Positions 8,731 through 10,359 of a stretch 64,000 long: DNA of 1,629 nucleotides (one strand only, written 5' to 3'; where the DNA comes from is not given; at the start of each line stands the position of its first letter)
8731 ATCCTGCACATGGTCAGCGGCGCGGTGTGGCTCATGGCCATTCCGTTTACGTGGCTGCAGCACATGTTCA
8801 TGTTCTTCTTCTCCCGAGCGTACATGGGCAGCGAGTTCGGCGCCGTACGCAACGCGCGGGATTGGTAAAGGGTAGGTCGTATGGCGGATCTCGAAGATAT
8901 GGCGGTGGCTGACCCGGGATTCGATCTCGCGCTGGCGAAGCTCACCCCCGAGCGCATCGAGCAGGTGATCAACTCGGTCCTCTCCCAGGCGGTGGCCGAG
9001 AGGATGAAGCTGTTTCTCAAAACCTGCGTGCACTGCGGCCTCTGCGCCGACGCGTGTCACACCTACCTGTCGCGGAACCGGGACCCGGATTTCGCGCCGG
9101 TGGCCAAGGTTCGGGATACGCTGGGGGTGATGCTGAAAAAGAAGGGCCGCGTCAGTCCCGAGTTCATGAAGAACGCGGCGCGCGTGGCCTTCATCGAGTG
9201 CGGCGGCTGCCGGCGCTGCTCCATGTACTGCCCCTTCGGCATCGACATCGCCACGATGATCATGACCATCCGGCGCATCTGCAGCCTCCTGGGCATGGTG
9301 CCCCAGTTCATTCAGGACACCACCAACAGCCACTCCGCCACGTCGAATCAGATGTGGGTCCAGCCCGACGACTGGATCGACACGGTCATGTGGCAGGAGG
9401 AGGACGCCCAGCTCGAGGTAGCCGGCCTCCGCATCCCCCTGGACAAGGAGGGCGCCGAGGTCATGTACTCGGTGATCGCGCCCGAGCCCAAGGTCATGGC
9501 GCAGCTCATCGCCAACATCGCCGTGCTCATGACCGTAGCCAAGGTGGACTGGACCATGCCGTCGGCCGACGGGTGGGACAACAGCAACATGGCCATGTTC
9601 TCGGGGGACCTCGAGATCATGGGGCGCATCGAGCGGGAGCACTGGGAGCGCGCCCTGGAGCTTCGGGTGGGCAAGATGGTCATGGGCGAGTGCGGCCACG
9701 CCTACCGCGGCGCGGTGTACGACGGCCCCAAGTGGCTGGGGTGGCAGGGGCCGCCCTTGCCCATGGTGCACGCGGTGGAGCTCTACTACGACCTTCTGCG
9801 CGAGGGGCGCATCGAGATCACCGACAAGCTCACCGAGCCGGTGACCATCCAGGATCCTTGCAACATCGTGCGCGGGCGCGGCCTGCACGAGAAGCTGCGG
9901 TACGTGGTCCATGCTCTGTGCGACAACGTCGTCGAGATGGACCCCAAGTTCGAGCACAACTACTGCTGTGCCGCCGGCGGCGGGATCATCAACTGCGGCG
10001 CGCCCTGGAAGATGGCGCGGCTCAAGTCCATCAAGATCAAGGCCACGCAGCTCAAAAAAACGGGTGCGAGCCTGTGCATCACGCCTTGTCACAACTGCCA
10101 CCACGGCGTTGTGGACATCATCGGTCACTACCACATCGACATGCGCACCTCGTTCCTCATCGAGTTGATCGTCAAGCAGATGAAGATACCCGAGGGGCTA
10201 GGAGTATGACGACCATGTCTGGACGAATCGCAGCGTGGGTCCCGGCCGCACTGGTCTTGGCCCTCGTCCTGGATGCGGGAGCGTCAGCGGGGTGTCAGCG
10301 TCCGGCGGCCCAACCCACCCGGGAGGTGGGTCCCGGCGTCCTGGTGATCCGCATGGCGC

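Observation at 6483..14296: Complete Hmc-type transmembrane electron-transfer complex (16-heme cytochrome + FeS + NrfD + NarI-like + HdrD-like + 40-aa peptide) in a myxobacterium-like genome, with permuted gene order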

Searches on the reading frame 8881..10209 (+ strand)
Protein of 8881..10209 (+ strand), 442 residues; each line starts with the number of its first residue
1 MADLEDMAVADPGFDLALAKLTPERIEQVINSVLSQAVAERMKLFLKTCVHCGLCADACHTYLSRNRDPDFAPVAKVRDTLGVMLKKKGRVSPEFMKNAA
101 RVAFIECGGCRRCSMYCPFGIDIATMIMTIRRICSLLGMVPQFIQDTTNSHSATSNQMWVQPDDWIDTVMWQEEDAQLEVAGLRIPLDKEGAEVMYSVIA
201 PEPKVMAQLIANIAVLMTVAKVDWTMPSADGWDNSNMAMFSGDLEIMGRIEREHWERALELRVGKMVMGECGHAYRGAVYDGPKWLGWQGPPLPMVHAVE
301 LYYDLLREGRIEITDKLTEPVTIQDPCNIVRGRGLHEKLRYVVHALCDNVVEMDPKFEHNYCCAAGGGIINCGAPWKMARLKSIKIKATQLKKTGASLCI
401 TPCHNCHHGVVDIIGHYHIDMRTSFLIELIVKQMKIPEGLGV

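Call 5: search_protein_families(library=pfam, proteins=[window:8881-10209:+], max_evalue=0.01)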
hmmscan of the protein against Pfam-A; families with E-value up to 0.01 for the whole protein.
window:8881-10209:+ (442 aa): 6 families
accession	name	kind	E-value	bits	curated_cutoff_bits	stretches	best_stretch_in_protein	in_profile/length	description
PF13183.11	Fer4_8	-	6.4e-10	39.9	27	1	46-121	2-68/68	4Fe-4S dicluster domain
PF02754.22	CCG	-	4.9e-07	30.2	20.6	1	321-408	1-82/85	Cysteine-rich domain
PF13534.11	Fer4_17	-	1.1e-06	29.5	22.2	1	49-122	2-61/61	4Fe-4S dicluster domain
PF12838.12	Fer4_7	-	0.00013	22.8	27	1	48-121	1-52/52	4Fe-4S dicluster domain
PF00037.32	Fer4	-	0.00024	21.2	21.1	0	48-59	7-18/24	4Fe-4S binding domain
PF13746.11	Fer4_18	-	0.00049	20.7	27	0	48-65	84-101/114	4Fe-4S dicluster domain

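Call 6: search_protein_families(library=ncbifam, proteins=[window:8881-10209:+], max_evalue=0.01)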
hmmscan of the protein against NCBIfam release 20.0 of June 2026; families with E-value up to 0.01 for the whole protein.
window:8881-10209:+ (442 aa): 15 families
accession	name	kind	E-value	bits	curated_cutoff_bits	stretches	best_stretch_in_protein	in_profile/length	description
NF045724.1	ferredox_TmcB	equivalog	1.9e-201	669.3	735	1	9-435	3-429/430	electron transfer complex ferredoxin TmcB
NF045711.1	sulf_resp_HmcF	equivalog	3.7e-114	382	750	1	29-440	42-455/457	sulfate respiration complex iron-sulfur protein HmcF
NF045796.1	DsrK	equivalog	3.3e-54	184.2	400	1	24-421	25-427/453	sulfate reduction electron transfer complex DsrMKJOP subunit DsrK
NF004898.0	PRK06259.1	equivalog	2.7e-15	56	385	2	304-432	362-486/488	fumarate reductase (CoM/CoB) subunit TfrB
NF045670.1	quin_L_LdhH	equivalog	4.1e-08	32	800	1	305-407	586-682/706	L-lactate dehydrogenase (quinone) large subunit LdhH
NF045663.1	diclust_near_Sec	equivalog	2.6e-07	29.1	530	1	295-407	509-615/759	pyridine nucleotide-disulfide oxidoreductase/dicluster-binding protein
NF009226.0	PRK12576.1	equivalog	8.2e-07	28.6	344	1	44-182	150-278/317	succinate dehydrogenase/fumarate reductase iron-sulfur subunit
NF008434.0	PRK11274.1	equivalog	9.5e-07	28.1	333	1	35-132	11-100/409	glycolate oxidase subunit GlcF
TIGR02486.1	RDH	subfamily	2.2e-05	24.4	160.35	1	47-132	205-291/314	reductive dehalogenase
TIGR00384.1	dhsB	subfamily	0.00016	21.2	88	1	38-131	130-222/222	succinate dehydrogenase and fumarate reductase iron-sulfur protein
NF004616.0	PRK05950.1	subfamily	0.00019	20.6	228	1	34-133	133-232/238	succinate dehydrogenase iron-sulfur subunit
NF006391.0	PRK08640.1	equivalog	0.00037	19.5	244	1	42-138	148-243/254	succinate dehydrogenase iron-sulfur subunit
TIGR02745.1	ccoG_rdxA_fixG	equivalog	0.00057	18.9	316.7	0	103-123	229-249/435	cytochrome c oxidase accessory protein CcoG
NF040770.1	hetero_SS_HdrA2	exception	0.0048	15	1100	0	28-61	269-302/777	CoB-CoM heterodisulfide reductase HdrA2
NF007012.0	PRK09476.1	equivalog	0.0073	15.5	269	1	32-60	44-72/254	ferredoxin-type protein NapG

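Call 31: find_homologous_proteins(query=window:8881-10209:+, max_evalue=1e-20)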
Query window:8881-10209:+ (442 aa): 2904 proteins with E <= 1e-20 among 7195 candidates; the best 120 are listed.
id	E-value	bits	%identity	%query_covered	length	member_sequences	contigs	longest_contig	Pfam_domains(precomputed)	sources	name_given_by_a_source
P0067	2.4e-264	895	84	100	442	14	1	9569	PF13534.12,PF02754.22,PF13183.12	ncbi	-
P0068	6.8e-247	838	79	99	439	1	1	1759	PF13534.12,PF13183.12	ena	-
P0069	1.0e-232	791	72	99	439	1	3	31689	PF13534.12,PF02754.22,PF13183.12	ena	-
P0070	2.0e-232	790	71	99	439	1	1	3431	PF13534.12,PF02754.22,PF13183.12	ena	-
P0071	9.4e-232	788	71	99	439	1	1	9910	PF13534.12,PF02754.22,PF13183.12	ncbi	-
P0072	1.3e-231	787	70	99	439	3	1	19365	PF13534.12,PF02754.22,PF13183.12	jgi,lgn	jgi:Fe-S oxidoreductase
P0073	4.7e-230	782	70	99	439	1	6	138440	PF13534.12,PF02754.22,PF13183.12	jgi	jgi:Fe-S oxidoreductase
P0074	5.3e-230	782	71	100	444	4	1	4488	PF13534.12,PF02754.22,PF13183.12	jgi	-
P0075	1.1e-229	781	70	99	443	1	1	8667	PF13534.12,PF02754.22,PF13183.12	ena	-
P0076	2.5e-229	780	71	99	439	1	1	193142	PF02754.22,PF13183.12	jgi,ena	jgi:Fe-S oxidoreductase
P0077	6.8e-229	778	71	99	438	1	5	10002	PF13534.12,PF02754.22,PF13183.12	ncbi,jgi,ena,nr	ncbi:MAG: ferredoxin [Deltaproteobacteria bacterium RIFOXYA12_FULL_58_15]|nr:MAG: ferredoxin [Deltap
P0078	7.9e-229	778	70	99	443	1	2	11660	PF13534.12,PF02754.22,PF13183.12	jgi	jgi:Fe-S oxidoreductase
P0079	8.6e-229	778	70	99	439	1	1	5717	PF13534.12,PF02754.22,PF13183.12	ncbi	-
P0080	1.9e-228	777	70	99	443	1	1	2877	PF13534.12,PF02754.22,PF13183.12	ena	-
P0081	7.4e-228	775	70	99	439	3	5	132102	PF13534.12,PF02754.22,PF13183.12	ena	-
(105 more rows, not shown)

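Call 33: search_solved_structures(query=window:8881-10206:+, max_evalue=0.001, show_alignments=1)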
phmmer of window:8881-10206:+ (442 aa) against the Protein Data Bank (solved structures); distinct sequences matched with E-value up to 0.001: 1.
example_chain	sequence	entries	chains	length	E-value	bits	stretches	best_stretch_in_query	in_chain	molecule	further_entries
9ojn_A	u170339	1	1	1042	7.7e-05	24.9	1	107-412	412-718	Iron-sulfur-binding reductase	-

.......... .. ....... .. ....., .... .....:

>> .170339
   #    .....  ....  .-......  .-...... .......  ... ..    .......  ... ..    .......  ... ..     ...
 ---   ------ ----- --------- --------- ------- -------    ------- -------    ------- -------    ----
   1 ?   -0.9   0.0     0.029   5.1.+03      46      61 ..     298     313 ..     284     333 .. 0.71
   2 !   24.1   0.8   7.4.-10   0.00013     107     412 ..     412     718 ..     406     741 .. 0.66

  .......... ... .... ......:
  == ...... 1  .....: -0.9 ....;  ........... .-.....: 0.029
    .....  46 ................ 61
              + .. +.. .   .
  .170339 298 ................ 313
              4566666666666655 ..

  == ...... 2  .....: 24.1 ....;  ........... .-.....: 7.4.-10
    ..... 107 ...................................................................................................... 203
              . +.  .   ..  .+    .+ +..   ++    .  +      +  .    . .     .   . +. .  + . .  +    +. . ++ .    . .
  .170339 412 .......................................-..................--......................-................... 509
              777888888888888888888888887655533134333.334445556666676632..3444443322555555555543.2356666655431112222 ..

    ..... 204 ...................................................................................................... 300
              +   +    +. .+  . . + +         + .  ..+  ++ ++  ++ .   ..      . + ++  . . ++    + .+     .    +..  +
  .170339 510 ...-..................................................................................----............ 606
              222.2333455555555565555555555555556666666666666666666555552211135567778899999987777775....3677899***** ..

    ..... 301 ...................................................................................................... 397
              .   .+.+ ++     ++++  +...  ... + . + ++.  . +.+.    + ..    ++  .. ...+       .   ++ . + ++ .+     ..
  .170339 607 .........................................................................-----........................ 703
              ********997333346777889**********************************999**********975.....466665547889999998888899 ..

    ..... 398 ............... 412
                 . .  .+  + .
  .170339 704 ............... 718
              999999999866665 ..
